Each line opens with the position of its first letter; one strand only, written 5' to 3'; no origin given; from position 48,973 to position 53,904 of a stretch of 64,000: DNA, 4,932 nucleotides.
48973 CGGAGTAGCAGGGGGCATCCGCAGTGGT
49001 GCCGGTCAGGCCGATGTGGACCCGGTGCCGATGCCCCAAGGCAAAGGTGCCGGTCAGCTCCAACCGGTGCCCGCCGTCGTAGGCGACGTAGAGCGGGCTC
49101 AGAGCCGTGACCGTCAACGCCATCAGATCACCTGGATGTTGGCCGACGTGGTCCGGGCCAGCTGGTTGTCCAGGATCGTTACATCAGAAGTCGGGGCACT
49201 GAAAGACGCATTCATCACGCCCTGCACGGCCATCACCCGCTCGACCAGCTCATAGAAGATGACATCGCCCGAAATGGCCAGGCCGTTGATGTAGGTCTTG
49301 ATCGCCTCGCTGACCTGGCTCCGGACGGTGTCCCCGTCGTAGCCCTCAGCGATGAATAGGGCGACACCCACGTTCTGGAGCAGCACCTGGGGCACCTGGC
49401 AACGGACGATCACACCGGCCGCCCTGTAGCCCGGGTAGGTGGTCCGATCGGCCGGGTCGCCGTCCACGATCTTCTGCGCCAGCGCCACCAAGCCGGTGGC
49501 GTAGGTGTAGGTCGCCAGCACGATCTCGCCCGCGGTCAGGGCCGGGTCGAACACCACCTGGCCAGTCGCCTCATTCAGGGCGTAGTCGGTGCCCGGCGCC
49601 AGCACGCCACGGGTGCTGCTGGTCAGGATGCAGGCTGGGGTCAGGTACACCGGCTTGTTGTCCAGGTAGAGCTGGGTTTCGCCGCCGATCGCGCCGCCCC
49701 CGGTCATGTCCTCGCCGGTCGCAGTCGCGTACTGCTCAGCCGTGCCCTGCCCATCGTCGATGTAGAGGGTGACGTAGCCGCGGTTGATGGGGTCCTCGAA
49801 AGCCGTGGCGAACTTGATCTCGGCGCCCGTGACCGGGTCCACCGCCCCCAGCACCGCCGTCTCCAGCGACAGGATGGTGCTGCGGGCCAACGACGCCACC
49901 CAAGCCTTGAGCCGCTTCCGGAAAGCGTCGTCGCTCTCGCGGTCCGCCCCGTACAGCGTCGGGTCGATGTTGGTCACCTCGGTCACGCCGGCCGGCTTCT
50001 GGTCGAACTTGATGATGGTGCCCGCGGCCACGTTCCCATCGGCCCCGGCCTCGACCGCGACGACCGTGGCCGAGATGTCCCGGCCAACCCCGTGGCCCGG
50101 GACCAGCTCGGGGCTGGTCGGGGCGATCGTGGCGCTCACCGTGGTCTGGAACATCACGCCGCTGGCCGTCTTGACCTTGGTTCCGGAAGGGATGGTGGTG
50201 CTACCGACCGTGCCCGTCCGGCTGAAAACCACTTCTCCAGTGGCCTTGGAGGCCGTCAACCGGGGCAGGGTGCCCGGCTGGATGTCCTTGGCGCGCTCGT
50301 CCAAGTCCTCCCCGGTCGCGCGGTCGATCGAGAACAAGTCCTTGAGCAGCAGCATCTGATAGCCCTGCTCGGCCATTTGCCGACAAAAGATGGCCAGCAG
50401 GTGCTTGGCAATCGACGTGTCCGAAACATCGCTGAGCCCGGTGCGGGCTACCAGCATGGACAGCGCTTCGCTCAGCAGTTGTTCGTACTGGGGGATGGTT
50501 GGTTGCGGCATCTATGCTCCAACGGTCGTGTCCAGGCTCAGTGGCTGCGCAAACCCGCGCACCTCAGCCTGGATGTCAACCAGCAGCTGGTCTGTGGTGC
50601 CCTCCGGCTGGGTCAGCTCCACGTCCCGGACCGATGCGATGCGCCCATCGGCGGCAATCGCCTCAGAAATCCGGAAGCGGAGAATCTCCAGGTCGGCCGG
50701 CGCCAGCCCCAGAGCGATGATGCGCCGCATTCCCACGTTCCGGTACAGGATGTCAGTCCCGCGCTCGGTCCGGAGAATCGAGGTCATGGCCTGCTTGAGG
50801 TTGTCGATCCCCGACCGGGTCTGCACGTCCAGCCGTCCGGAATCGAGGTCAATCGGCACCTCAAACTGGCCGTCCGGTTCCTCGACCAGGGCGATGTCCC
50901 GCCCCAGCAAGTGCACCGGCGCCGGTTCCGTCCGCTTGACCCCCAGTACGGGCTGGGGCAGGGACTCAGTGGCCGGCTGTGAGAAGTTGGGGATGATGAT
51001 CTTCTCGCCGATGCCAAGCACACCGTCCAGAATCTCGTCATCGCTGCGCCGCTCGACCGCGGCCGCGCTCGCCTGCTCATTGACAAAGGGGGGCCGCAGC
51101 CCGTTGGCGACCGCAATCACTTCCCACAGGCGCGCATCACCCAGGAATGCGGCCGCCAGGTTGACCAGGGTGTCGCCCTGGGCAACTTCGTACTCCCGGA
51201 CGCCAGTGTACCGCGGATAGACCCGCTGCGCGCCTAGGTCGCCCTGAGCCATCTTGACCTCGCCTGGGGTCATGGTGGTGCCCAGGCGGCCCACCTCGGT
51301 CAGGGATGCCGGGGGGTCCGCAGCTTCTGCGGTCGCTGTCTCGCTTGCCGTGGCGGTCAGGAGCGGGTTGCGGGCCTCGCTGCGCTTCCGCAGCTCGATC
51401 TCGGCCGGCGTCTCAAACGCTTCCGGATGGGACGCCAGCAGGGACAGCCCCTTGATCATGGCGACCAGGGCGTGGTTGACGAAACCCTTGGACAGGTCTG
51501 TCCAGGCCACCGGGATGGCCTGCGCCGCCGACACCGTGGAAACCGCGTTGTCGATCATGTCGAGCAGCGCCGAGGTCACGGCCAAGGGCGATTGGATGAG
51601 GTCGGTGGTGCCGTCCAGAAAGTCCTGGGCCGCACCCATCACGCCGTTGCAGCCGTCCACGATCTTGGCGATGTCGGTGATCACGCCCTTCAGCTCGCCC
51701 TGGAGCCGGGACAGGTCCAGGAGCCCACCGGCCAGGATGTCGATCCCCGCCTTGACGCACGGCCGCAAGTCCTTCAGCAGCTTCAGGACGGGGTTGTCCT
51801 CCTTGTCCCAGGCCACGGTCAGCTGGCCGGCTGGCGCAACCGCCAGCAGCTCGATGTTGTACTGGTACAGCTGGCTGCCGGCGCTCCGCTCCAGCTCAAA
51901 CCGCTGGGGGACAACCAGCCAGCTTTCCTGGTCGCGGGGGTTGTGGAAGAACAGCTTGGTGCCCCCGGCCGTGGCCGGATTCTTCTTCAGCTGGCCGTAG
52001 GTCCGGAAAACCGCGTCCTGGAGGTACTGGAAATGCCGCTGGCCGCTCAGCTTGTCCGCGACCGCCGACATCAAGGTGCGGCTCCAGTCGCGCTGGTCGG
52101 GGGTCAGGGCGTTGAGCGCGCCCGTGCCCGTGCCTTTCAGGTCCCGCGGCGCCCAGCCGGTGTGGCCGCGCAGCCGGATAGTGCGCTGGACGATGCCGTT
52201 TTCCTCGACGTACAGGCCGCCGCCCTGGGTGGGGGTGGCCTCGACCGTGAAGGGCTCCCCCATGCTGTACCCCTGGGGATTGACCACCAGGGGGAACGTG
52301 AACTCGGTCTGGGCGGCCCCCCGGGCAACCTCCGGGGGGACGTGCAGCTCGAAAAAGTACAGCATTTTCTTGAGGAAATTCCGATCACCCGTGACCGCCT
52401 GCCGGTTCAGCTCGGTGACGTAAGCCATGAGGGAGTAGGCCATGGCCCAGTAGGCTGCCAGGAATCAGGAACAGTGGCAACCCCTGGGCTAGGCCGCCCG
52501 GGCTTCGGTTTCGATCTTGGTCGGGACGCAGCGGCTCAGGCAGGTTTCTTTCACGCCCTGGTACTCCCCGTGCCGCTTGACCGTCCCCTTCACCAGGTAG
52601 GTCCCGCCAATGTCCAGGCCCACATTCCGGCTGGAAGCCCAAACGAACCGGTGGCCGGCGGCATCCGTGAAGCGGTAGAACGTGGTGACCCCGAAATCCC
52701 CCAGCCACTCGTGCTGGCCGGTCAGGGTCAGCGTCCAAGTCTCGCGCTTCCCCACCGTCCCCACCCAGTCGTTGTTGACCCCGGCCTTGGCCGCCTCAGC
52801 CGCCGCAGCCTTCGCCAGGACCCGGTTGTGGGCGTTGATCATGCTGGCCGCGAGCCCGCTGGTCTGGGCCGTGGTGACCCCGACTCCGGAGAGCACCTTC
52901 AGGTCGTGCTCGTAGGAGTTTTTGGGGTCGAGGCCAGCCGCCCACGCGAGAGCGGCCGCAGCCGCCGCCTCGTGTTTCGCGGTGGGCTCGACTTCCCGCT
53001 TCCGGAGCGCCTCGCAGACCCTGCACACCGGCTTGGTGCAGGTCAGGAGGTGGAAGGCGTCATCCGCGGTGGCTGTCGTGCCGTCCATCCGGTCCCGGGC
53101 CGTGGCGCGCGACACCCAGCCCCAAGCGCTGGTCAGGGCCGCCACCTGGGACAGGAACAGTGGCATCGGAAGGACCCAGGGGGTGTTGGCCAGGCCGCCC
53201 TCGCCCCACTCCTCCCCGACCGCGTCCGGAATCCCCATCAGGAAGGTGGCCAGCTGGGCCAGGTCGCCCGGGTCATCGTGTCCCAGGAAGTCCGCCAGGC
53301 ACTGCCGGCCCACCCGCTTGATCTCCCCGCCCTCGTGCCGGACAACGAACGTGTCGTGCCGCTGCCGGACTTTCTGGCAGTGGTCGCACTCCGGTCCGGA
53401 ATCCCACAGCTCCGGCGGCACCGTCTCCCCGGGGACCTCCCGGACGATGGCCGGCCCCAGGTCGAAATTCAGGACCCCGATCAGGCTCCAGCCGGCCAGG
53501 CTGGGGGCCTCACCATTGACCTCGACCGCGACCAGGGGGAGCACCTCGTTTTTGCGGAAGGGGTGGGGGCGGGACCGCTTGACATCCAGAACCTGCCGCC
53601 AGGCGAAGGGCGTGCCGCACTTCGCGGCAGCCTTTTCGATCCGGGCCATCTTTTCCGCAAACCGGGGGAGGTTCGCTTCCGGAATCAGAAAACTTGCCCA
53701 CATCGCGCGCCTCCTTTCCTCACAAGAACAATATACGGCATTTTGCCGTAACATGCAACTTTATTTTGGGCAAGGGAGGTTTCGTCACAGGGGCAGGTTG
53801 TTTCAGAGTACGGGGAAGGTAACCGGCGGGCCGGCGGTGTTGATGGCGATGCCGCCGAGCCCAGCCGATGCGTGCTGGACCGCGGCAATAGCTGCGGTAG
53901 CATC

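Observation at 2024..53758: Family of near-identical promoters with the palindromic operator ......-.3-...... embedded in the spacer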

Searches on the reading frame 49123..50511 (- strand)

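Call 10: search_protein_families(library=pfam, proteins=[window:49123-50511:-], max_evalue=0.01)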
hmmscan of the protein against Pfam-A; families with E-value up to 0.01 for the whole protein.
window:49123-50511:- (462 aa): 1 family
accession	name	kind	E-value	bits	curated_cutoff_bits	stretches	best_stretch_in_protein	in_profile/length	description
PF04865.19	Baseplate_J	-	4e-23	82.5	21.1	1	82-210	15-131/255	Baseplate J-like protein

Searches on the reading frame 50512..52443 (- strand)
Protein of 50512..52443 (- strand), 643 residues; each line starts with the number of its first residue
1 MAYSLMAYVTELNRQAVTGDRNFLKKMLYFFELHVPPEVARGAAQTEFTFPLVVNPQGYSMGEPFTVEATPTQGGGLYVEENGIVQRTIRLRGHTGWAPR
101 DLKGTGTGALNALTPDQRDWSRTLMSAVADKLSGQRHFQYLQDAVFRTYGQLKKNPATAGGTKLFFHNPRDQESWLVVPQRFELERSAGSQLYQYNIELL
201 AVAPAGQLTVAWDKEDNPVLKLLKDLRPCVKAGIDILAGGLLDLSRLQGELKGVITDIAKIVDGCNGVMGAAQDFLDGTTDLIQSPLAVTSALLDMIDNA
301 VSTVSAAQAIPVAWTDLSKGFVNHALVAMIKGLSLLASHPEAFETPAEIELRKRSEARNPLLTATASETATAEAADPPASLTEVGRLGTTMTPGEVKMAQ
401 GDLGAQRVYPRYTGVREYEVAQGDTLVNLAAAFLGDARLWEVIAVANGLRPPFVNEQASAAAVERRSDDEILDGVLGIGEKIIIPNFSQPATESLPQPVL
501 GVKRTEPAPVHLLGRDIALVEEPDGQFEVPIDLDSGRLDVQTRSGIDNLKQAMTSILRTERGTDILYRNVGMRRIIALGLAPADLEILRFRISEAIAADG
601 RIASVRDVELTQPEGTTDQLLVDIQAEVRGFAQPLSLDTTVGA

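Call 10: search_protein_families(library=pfam, proteins=[window:50512-52443:-], max_evalue=0.01)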
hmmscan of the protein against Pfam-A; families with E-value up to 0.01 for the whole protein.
window:50512-52443:- (643 aa): 2 families
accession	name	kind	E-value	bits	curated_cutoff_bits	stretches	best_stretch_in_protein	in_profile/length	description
PF23980.1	Phage_tail_tube_init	-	9e-08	32.5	27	0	133-207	81-156/258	Putative phage tail tube initiator protein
PF10934.14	Sheath_initiator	-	0.0011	19.5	32.9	1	531-613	3-94/104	Contractile injection system sheath initiator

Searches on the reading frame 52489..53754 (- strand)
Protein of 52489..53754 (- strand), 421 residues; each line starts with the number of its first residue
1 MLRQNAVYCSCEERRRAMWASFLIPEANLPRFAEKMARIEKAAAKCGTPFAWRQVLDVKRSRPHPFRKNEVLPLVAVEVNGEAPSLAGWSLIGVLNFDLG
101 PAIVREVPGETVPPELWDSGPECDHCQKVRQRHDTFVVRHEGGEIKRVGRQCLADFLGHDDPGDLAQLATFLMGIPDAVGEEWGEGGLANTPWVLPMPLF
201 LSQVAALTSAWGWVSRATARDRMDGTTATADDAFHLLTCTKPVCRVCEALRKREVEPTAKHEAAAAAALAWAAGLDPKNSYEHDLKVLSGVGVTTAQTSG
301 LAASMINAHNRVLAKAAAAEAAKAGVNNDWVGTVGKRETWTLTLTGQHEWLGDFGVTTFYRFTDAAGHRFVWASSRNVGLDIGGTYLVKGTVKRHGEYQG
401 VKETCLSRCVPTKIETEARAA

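Call 10: search_protein_families(library=pfam, proteins=[window:52489-53754:-], max_evalue=0.01)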
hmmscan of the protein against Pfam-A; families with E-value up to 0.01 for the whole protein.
window:52489-53754:- (421 aa): 0 families

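Call 18: search_protein_families(library=phrogs, proteins=[window:52489-53754:-], max_evalue=0.01)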
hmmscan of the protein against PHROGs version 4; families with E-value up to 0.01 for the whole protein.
window:52489-53754:- (421 aa): 5 families
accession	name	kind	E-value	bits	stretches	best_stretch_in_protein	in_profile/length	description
phrog_2319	-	unknown function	2.9e-62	212.2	1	22-410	6-395/399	-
phrog_27218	-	unknown function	2.3e-14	54.6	1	314-410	91-188/192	-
phrog_30451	-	unknown function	6.7e-08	33.3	1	326-410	186-278/287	-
phrog_3628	-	unknown function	0.00085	19.6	1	327-409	169-253/257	-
phrog_4095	-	unknown function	0.0019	18.9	0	315-416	120-230/234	-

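Call 19: find_related_loci(query=window:52489-53754:-, collection=viral_contigs, flank=10000)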
Query window:52489-53754:- (421 aa) in viral_contigs; peptide patterns used: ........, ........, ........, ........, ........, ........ (x = any residue, [..] = any of these).
41 stretches matched a pattern; 1 encode a relative of the query (tblastn E <= 1e-3); 1 distinct loci.
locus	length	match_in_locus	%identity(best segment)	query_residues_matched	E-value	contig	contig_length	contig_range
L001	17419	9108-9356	31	331-408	9e-6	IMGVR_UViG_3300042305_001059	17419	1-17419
